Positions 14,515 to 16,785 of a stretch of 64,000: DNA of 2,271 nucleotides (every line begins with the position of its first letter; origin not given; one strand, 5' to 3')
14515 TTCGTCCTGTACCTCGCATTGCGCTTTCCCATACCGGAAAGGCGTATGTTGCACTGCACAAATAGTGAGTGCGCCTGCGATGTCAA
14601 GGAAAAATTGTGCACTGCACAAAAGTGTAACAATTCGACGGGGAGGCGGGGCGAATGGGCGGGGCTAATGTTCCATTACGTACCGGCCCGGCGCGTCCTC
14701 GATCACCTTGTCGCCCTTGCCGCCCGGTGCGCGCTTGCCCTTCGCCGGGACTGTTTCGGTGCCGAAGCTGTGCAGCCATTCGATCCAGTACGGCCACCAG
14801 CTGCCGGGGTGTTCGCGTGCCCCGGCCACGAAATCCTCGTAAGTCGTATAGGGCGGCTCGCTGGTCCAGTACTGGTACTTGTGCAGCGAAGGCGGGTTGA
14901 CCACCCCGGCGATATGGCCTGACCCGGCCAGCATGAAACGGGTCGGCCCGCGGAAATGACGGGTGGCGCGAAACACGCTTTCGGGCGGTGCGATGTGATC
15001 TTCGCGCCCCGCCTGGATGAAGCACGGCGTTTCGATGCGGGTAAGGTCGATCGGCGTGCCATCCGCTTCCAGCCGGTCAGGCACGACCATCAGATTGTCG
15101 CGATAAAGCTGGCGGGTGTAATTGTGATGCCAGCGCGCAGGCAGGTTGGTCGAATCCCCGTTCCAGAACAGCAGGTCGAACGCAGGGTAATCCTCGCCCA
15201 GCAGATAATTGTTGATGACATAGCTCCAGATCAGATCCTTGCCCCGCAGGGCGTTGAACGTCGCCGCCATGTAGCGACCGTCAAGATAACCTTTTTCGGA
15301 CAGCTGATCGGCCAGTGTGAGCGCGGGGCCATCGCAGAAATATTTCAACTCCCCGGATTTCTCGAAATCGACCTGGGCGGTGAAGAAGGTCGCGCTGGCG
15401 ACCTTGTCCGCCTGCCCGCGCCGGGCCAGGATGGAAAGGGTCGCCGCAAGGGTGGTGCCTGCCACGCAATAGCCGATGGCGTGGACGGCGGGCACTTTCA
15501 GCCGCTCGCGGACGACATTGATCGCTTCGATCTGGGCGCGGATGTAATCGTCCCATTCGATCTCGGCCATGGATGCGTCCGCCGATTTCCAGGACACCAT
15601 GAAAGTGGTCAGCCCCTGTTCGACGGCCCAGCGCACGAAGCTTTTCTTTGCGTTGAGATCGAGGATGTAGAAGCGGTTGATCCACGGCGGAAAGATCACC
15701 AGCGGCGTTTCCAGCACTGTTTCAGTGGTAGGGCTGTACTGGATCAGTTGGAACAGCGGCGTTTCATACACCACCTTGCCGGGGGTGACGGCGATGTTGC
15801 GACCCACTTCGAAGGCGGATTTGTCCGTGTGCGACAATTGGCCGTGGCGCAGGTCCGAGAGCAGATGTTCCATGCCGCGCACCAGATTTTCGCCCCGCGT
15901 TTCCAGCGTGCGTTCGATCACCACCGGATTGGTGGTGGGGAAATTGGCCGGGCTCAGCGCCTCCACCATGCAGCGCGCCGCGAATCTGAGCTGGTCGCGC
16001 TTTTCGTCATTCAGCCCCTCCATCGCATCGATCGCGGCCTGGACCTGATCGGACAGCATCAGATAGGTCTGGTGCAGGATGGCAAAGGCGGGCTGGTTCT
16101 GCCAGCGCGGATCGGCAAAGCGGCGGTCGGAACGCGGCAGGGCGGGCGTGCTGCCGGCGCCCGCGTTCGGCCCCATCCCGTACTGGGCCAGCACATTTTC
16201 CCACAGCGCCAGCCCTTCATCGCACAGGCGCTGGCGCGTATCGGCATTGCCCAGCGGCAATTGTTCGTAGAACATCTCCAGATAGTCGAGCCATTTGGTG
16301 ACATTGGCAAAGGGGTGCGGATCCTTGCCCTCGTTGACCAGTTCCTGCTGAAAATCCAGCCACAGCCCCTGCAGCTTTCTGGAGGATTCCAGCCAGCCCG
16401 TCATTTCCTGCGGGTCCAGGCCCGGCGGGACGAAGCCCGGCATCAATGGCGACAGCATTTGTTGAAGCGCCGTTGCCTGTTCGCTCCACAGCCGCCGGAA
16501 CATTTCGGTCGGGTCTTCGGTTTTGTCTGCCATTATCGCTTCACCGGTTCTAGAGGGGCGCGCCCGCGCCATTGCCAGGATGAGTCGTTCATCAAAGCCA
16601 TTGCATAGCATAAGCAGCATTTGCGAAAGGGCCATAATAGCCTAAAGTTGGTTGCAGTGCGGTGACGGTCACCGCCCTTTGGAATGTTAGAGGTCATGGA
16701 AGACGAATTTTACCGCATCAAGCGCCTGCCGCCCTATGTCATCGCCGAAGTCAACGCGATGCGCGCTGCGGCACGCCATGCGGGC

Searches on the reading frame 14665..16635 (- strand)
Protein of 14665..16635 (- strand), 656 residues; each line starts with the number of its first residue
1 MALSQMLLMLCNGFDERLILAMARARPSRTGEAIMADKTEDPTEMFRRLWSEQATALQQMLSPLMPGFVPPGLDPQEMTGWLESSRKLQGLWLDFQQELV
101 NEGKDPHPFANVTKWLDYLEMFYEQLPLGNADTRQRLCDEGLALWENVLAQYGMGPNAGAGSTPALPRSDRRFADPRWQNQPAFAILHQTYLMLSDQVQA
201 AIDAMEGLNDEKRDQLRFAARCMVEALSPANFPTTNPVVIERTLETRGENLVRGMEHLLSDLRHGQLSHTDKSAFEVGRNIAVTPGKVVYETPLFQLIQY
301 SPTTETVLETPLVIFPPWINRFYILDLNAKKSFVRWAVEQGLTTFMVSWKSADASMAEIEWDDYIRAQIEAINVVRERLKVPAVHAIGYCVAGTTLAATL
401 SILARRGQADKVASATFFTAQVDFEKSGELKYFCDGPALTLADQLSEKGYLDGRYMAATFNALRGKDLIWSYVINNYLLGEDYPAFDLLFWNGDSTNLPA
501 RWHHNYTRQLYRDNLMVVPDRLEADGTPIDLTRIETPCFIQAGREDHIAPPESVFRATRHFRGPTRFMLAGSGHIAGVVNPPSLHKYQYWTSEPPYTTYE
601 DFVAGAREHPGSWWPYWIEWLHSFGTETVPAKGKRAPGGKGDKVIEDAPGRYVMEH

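Call 57: search_protein_families(library=pfam, proteins=[window:14665-16635:-], max_evalue=0.00001)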
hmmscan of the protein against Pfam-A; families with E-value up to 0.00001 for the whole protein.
window:14665-16635:- (656 aa): 2 families
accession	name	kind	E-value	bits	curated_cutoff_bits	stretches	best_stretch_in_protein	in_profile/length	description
PF07167.19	PhaC_N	-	2.1e-67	226.6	23.7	1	170-337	2-173/173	Poly-beta-hydroxybutyrate polymerase (PhaC) N-terminus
PF00561.26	Abhydrolase_1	-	1.9e-09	38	25.8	1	340-580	26-244/245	alpha/beta hydrolase fold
